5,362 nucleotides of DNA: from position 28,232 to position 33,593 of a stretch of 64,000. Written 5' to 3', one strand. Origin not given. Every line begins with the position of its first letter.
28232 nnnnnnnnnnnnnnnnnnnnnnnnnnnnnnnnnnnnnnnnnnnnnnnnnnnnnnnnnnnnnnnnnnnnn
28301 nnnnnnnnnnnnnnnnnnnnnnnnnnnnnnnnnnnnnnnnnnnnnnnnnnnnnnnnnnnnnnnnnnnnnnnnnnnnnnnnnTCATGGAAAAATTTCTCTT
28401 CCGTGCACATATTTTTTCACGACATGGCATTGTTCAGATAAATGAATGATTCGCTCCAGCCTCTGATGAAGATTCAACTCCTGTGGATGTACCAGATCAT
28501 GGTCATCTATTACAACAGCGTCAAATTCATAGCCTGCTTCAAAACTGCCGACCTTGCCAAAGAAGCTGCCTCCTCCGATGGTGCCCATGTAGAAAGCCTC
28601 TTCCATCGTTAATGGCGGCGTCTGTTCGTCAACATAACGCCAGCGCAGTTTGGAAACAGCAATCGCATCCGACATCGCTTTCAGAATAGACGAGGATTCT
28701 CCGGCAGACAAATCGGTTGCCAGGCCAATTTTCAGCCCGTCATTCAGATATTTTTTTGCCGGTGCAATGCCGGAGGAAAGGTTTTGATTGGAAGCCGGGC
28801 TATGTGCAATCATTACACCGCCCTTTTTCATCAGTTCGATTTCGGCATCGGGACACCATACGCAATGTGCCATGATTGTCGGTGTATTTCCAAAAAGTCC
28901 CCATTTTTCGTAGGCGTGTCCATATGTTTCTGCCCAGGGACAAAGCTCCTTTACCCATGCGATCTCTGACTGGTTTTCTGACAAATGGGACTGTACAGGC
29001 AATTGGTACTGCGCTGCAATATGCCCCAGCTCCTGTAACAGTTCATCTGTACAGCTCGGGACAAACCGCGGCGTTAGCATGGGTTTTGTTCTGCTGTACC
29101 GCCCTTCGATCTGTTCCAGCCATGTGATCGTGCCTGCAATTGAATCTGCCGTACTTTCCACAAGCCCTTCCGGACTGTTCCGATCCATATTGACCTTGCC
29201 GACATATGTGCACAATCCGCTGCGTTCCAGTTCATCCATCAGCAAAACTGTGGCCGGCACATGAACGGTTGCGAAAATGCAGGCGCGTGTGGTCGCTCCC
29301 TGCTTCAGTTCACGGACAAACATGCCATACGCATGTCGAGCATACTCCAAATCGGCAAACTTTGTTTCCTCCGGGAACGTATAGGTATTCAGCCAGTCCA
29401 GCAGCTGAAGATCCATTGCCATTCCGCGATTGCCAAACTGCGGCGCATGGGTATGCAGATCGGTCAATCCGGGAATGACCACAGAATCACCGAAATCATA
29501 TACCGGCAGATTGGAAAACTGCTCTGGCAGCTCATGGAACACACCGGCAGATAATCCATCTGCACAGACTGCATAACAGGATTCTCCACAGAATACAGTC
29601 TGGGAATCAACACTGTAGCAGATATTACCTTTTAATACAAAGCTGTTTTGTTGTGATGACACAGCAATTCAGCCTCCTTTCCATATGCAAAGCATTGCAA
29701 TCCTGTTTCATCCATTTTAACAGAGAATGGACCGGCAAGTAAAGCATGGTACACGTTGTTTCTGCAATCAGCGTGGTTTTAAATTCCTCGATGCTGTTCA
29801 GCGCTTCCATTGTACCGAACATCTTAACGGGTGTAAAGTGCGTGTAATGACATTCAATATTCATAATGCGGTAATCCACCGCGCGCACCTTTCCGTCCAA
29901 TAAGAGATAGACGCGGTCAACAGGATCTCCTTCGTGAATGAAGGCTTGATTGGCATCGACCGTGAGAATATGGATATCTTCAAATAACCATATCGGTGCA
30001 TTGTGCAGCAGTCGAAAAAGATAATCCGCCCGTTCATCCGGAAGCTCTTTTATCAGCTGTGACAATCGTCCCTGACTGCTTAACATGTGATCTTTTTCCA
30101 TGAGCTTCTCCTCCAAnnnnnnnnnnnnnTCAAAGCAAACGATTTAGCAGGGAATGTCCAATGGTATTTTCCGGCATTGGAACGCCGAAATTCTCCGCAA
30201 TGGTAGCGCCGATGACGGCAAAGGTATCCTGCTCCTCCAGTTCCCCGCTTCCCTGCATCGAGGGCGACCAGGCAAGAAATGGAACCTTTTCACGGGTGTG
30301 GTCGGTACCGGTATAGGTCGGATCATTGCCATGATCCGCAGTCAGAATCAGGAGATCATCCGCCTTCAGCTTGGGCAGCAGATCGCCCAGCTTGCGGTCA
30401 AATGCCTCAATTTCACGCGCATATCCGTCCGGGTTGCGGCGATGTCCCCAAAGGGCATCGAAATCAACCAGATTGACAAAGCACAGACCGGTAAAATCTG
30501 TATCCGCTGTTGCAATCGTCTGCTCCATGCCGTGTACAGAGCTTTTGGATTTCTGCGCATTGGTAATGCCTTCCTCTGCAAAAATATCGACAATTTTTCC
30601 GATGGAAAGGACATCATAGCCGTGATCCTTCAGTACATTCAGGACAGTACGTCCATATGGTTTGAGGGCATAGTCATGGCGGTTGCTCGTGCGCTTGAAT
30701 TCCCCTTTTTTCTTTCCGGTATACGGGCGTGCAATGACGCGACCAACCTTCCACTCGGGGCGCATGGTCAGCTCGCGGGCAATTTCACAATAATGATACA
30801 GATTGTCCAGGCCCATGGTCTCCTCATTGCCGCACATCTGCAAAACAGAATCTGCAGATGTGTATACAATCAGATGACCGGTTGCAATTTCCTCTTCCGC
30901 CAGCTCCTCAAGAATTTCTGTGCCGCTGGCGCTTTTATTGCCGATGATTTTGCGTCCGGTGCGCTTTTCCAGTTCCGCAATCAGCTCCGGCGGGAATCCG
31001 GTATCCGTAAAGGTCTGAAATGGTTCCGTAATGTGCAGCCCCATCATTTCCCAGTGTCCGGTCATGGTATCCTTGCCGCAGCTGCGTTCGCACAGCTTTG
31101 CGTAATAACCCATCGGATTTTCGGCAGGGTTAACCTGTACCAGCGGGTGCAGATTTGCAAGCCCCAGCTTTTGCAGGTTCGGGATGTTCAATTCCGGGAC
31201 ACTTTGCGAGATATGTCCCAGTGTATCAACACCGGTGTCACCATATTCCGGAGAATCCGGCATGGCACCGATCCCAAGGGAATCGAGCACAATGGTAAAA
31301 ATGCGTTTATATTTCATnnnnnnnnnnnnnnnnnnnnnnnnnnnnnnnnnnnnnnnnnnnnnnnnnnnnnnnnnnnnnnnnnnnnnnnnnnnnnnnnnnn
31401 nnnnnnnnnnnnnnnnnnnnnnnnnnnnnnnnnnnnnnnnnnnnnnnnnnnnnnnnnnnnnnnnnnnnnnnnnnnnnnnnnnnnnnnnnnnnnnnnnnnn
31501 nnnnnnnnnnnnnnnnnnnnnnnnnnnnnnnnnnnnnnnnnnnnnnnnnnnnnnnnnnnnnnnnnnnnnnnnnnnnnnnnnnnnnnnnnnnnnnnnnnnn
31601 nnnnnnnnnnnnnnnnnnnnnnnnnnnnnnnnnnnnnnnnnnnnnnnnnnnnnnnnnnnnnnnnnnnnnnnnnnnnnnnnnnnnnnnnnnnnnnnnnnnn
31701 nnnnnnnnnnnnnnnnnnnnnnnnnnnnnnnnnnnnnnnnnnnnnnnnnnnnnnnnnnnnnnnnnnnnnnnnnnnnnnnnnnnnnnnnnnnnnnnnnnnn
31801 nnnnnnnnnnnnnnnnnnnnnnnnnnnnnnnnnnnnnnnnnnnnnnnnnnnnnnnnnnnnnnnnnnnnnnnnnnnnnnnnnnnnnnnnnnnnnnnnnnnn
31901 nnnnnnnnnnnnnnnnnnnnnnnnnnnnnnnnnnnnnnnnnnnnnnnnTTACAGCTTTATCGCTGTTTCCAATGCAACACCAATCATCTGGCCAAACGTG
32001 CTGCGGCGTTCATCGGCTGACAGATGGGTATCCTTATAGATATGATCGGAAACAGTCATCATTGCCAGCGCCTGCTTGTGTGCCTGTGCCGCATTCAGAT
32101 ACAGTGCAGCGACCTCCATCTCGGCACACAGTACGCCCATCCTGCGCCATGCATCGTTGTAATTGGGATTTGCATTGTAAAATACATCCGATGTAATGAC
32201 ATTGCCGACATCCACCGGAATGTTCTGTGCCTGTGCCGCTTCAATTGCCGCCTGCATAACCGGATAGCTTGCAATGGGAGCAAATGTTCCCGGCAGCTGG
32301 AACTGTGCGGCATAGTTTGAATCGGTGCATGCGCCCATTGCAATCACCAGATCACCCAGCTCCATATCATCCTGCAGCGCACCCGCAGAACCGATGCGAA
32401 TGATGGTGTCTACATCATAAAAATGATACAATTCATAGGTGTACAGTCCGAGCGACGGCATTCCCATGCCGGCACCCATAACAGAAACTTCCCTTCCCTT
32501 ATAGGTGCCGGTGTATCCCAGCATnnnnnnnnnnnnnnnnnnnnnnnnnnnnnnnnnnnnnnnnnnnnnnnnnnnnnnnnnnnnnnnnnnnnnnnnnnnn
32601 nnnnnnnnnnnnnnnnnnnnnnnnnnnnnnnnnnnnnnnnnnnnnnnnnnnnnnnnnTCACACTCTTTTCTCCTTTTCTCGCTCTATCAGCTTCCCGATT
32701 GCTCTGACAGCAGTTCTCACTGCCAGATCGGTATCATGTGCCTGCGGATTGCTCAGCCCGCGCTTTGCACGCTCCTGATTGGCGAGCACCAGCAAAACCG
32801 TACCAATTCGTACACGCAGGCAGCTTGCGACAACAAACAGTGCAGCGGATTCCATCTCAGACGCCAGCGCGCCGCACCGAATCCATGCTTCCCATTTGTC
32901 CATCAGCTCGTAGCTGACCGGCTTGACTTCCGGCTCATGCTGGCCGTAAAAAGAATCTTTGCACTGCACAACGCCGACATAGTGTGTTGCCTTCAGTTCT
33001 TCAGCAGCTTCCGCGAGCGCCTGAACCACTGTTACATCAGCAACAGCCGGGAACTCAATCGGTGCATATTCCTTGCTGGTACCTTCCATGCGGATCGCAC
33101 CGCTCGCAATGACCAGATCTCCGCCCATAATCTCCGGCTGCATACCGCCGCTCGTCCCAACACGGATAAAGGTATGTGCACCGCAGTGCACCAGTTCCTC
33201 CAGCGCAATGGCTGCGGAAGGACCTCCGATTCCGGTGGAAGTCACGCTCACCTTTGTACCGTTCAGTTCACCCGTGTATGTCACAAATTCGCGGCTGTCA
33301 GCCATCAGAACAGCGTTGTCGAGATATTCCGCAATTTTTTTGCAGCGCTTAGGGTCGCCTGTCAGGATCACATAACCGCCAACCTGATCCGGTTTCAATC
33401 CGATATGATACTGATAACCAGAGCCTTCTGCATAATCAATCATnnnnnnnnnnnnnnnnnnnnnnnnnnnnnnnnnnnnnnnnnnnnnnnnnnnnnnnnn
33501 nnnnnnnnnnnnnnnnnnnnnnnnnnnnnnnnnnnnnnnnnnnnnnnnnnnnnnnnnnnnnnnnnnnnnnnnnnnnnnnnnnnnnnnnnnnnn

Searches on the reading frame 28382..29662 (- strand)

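Call 7: search_protein_families(library=pfam, proteins=[window:28382-29662:-])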
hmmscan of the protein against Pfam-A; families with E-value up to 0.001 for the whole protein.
window:28382-29662:- (426 aa): 2 families
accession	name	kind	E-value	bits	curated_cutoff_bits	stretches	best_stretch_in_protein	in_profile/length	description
PF01979.26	Amidohydro_1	-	1e-47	163.5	25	1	61-422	1-343/345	Amidohydrolase family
PF07969.17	Amidohydro_3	-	2.9e-10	40.7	29.7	1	173-423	227-470/472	Amidohydrolase family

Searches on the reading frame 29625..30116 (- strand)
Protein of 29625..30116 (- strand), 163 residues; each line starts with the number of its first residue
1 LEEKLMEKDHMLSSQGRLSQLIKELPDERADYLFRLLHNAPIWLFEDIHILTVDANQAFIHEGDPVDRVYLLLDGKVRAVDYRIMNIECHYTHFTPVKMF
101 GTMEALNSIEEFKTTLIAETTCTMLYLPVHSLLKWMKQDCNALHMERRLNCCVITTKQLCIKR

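Call 7: search_protein_families(library=pfam, proteins=[window:29625-30116:-])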
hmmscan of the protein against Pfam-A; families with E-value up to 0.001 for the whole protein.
window:29625-30116:- (163 aa): 1 family
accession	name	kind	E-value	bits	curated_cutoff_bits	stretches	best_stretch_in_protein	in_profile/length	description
PF00027.35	cNMP_binding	-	1.8e-11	44.3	27.5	1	52-139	3-89/89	Cyclic nucleotide-binding domain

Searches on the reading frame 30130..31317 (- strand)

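Call 7: search_protein_families(library=pfam, proteins=[window:30130-31317:-])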
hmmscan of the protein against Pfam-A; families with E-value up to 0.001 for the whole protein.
window:30130-31317:- (395 aa): 1 family
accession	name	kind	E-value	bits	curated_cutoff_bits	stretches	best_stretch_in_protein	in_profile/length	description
PF01676.23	Metalloenzyme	-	3.4e-45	155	24.3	1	4-380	1-251/252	Metalloenzyme superfamily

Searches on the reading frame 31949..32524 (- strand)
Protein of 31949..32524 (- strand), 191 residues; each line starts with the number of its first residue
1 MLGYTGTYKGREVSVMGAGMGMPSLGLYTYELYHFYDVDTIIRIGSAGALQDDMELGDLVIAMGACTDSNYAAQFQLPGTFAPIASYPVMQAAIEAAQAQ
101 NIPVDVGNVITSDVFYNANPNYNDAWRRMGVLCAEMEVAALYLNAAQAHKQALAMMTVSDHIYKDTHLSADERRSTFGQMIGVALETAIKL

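Call 7: search_protein_families(library=pfam, proteins=[window:31949-32524:-])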
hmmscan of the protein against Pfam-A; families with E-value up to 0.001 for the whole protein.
window:31949-32524:- (191 aa): 1 family
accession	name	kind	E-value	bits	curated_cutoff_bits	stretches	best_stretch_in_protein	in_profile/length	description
PF01048.26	PNP_UDP_1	-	4.6e-36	124.8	25.1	1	4-171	35-209/233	Phosphorylase superfamily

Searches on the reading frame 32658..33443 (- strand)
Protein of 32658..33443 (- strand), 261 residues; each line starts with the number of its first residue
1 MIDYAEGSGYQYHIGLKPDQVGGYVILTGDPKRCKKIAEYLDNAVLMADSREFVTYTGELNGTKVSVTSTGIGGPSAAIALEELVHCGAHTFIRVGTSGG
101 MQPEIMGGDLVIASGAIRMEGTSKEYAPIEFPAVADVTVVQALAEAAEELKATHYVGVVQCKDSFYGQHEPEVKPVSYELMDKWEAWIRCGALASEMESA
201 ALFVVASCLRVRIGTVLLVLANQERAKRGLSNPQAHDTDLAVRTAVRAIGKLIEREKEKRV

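Call 7: search_protein_families(library=pfam, proteins=[window:32658-33443:-])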
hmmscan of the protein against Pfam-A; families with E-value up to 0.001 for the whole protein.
window:32658-33443:- (261 aa): 1 family
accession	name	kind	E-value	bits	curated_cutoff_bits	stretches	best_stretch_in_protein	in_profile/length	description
PF01048.26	PNP_UDP_1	-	2.9e-40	138.6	25.1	1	24-231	2-209/233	Phosphorylase superfamily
